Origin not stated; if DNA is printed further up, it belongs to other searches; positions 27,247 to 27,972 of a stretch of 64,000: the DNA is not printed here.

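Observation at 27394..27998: Main RHS C-terminal toxin domain of unknown family, with translationally coupled immunity ORF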

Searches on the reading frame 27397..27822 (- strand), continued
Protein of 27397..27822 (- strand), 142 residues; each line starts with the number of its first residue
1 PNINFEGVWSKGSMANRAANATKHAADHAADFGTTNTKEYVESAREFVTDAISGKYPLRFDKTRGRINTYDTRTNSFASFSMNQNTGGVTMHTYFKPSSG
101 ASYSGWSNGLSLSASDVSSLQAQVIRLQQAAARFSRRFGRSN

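Call 58: search_solved_structures(query=A2, max_evalue=10, show_alignments=1)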
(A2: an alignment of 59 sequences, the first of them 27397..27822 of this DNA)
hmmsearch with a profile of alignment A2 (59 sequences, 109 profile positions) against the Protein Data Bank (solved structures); distinct sequences matched with E-value up to 10: 8.
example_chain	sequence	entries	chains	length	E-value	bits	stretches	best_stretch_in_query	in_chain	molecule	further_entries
8ey4_A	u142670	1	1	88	6.3e-26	93.9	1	18-101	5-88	PT-VENN domain-containing protein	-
7on8_A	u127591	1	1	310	2.1e-07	34.3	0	64-85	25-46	SAKe6AR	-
7on6_A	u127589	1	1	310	7.6e-07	32.5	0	64-86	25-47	SAKe6AE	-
6nl8_A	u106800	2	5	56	0.0037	20.6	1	10-48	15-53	Immunoglobulin G-binding protein G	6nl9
8ug0_A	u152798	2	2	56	0.0084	19.5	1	15-48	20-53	Beta 1 domain of streptococcal protein G (G beta 1) MCHetA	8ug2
6nla_A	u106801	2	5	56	0.0096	19.3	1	16-48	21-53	Immunoglobulin G-binding protein G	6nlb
8kg3_A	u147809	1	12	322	0.3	14.5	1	38-83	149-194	Os06g0623700 protein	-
9tsn_A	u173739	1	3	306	2.4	11.5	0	64-79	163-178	Kelch protein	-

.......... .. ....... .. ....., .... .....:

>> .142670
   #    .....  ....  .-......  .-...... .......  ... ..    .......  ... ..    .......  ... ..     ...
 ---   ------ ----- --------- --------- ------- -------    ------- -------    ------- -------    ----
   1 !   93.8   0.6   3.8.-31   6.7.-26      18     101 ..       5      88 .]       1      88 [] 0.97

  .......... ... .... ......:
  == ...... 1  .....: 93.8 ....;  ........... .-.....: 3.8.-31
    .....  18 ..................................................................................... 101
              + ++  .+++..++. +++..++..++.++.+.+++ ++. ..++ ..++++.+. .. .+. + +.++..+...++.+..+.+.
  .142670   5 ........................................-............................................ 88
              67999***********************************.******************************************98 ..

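Call 62: search_protein_families(library=pfam, max_evalue=0.01, proteins=[P0010, P0023, P0044, P0051, P0107, P0132, P0085, P0127, P0065, P0062])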
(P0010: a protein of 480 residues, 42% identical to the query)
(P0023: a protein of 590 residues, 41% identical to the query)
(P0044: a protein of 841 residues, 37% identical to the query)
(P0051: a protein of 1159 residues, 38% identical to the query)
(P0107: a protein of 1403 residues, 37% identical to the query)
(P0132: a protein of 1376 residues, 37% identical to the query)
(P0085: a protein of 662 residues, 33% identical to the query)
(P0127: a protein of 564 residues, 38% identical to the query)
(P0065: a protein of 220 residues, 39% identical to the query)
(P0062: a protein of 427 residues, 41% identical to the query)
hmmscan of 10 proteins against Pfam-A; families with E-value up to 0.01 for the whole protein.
P0010 (480 aa): 1 family
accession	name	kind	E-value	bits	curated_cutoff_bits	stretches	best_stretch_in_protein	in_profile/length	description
PF25547.1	WXG100_2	-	1.5e-05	25.5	27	1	139-279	16-148/150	WXG100 like domain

P0023 (590 aa): 0 families

P0044 (841 aa): 1 family
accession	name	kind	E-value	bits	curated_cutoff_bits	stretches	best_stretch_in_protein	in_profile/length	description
PF15520.11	Ntox10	-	9.4e-06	26.1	26.8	1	632-699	14-81/193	Novel toxin 10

P0051 (1159 aa): 2 families
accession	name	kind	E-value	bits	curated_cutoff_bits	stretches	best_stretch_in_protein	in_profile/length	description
PF05593.20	RHS_repeat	-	5.8e-34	116.2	22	4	27-62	2-37/38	RHS Repeat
PF23981.1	DUF7305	-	1.2e-06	29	27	0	622-671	121-172/185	Domain of unknown function (DUF7305)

P0107 (1403 aa): 3 families
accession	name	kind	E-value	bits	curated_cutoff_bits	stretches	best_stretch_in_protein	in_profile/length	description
PF05593.20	RHS_repeat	-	1e-21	77.2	22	2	472-510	2-36/38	RHS Repeat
PF15283.12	DUF4595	-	0.0093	16.4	34.2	0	491-611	31-142/202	Domain of unknown function (DUF4595) with porin-like fold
PF25023.1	TEN_YD-shell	-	0.01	14.4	50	0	355-429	565-635/909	Teneurin YD-shell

P0132 (1376 aa): 1 family
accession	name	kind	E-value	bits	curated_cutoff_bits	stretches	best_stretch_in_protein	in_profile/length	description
PF05593.20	RHS_repeat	-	1.5e-45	153.1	22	5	567-601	1-35/38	RHS Repeat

P0085 (662 aa): 1 family
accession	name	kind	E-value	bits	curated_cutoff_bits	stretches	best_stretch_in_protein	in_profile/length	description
PF04860.17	Phage_portal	-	2.7e-77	260.5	39.1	1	79-414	4-320/321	Phage portal protein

P0127 (564 aa): 2 families
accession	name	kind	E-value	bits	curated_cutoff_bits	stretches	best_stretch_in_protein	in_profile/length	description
PF03527.20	RHS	-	0.00016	21.9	27.9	1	100-131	3-34/38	RHS protein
PF04830.18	DUF637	-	0.001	19.3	26.6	1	271-366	91-168/168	Possible hemagglutinin (DUF637)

P0065 (220 aa): 0 families

P0062 (427 aa): 1 family
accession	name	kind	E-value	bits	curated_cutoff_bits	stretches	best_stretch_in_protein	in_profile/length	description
PF06255.18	MafB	-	1.6e-22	80.8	25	1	36-220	6-189/312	Neisseria toxin MafB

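Call 67: fold_search(model_id=the predicted structure, library=viral)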
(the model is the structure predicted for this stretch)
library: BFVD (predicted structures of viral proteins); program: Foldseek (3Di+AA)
matches with E <= 10: 710; with E <= 0.001: 0
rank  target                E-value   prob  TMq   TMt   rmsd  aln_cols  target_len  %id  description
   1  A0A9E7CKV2            2.3e-03  1.00  0.53  0.18   3.2       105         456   23  (no name in the UniProt tables at hand)
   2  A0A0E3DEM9            1.7e-01  0.30  0.20  0.31  10.5        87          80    9  Uncharacterized protein [Bacillus phage JBP901]
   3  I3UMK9                2.2e-01  0.69  0.26  0.47   4.1        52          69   12  Uncharacterized protein [Colwellia phage 9A]
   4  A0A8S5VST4            2.6e-01  0.18  0.24  0.28  10.9        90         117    6  (no name in the UniProt tables at hand)
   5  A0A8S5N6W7            2.8e-01  0.41  0.34  0.41   9.8       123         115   17  RALGDS, RAS, PHOSPHOAMINOPHOSPHONIC ACID-GUANYLATE ESTER (RALGDS-RAS), RAL, EFFECTOR INTERACTION [Myoviridae sp. ctsip2]
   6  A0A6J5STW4            2.8e-01  0.28  0.25  0.24  13.3       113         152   15  Uncharacterized protein [uncultured Caudovirales phage]
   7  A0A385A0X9            2.8e-01  0.15  0.24  0.10  15.2       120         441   19  (no name in the UniProt tables at hand)
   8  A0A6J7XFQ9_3          3.1e-01  0.20  0.33  0.05  12.9       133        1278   16  RadC-like JAB domain containing protein [uncultured Caudovirales phage]
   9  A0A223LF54            3.3e-01  0.25  0.21  0.23  12.3        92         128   14  Uncharacterized protein [Aeromonas phage AS-gz]
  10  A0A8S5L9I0            3.5e-01  0.25  0.25  0.25  12.4        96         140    9  Uncharacterized protein [Myoviridae sp. ctPuP5]
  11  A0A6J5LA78            3.5e-01  0.23  0.25  0.26  12.2       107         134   12  Uncharacterized protein [uncultured Caudovirales phage]
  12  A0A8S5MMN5            4.0e-01  0.15  0.29  0.17  16.2       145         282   11  Crystallin beta/gamma motif-containing protein [Siphoviridae sp. ctxc31]
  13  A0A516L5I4            4.2e-01  0.25  0.31  0.28   8.1       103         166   13  (no name in the UniProt tables at hand)
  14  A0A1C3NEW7            4.5e-01  0.30  0.33  0.20  10.6       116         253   13  (no name in the UniProt tables at hand)
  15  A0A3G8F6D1            4.5e-01  0.28  0.31  0.37  12.1       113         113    8  (no name in the UniProt tables at hand)
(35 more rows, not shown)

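Call 76: find_encoding_contigs(protein=P0003, flank=2500, max_places=2)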
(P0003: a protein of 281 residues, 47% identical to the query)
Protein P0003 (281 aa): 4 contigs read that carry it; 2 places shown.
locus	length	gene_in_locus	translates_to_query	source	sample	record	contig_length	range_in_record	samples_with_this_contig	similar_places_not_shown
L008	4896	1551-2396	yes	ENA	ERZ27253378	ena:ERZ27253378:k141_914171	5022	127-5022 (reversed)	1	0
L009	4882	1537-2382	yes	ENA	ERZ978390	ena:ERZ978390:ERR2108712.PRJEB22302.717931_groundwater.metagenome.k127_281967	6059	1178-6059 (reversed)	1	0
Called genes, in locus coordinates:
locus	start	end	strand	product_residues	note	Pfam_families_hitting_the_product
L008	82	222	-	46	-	-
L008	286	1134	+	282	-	-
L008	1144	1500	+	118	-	-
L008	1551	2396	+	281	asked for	PF25023:TEN_YD-shell (faint)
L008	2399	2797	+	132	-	-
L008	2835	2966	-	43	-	-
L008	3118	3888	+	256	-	PF03928:HbpS-like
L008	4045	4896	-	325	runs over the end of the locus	?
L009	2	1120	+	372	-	?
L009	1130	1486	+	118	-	-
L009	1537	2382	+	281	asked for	PF25023:TEN_YD-shell (faint)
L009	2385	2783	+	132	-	-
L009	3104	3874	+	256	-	PF03928:HbpS-like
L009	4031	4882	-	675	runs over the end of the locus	?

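Call 77: find_encoding_contigs(protein=P0006, flank=2500, max_places=2)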
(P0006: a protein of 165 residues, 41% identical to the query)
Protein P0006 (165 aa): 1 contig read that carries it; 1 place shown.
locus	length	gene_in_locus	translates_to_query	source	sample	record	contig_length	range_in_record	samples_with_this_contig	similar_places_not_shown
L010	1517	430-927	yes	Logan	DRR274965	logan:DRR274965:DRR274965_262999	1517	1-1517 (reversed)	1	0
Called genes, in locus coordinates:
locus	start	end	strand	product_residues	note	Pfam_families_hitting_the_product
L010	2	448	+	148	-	?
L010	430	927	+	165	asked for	-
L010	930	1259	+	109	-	PF14206:Cys_rich_CPCC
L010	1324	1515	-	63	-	?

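Call 78: find_encoding_contigs(protein=P0024, flank=2500, max_places=2)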
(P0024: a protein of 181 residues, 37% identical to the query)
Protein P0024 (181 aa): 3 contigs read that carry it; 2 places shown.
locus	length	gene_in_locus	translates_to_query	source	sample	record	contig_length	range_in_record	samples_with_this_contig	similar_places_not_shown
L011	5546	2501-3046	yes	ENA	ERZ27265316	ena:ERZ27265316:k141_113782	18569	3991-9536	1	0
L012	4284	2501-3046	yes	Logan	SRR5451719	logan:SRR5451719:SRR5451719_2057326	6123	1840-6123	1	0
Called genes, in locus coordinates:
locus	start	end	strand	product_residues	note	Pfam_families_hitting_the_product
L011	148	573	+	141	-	PF01048:PNP_UDP_1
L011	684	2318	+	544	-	PF02463:SMC_N (faint), PF03193:RsgA_GTPase (faint), PF13555:AAA_29 (faint), PF00005:ABC_tran, PF01926:MMR_HSR1 (faint), PF13401:AAA_22 (faint), PF13304:AAA_21 (weak), PF00005:ABC_tran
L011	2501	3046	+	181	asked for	-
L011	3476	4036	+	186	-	-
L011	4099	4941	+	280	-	-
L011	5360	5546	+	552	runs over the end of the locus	PF02518:HATPase_c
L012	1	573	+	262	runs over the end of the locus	PF01048:PNP_UDP_1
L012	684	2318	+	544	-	PF02463:SMC_N (faint), PF03193:RsgA_GTPase (faint), PF13555:AAA_29 (faint), PF00005:ABC_tran, PF01926:MMR_HSR1 (faint), PF13401:AAA_22 (faint), PF13304:AAA_21 (weak), PF00005:ABC_tran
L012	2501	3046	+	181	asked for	-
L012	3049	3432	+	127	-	-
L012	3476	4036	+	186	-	-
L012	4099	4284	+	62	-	?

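Call 90: search_protein_families(library=pfam, max_evalue=10, proteins=[window:27397-27822:-])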
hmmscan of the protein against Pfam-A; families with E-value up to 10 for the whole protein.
seq(142 aa): 1 family
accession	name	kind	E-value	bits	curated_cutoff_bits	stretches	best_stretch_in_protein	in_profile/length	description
PF16252.10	DUF4908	-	0.083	12.9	25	1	86-137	82-132/223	Domain of unknown function (DUF4908)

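Call 93: list_cluster_members(proteins=[P0062, P0065, P0111, P0027, P0048, P0085])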
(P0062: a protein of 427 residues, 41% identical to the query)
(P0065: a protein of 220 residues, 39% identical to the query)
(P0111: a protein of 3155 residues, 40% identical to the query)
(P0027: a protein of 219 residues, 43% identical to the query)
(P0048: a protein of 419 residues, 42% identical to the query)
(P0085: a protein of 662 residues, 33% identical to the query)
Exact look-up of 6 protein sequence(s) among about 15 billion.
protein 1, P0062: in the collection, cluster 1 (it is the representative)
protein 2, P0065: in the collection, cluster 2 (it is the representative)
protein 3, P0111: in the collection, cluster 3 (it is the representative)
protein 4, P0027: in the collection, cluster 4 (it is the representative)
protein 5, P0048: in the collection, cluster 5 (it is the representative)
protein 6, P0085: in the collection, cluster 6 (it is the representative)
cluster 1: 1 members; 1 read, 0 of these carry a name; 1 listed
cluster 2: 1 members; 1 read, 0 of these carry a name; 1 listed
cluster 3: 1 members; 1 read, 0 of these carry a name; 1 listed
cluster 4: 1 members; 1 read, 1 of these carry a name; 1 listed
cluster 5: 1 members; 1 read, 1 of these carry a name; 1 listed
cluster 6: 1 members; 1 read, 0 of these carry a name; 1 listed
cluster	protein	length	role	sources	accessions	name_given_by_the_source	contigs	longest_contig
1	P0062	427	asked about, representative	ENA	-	-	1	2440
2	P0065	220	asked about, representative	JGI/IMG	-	-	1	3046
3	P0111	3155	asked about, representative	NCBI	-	-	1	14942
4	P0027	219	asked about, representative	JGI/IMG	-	hypothetical protein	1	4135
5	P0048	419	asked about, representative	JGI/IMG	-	LysM repeat protein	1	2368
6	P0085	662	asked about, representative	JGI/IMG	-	-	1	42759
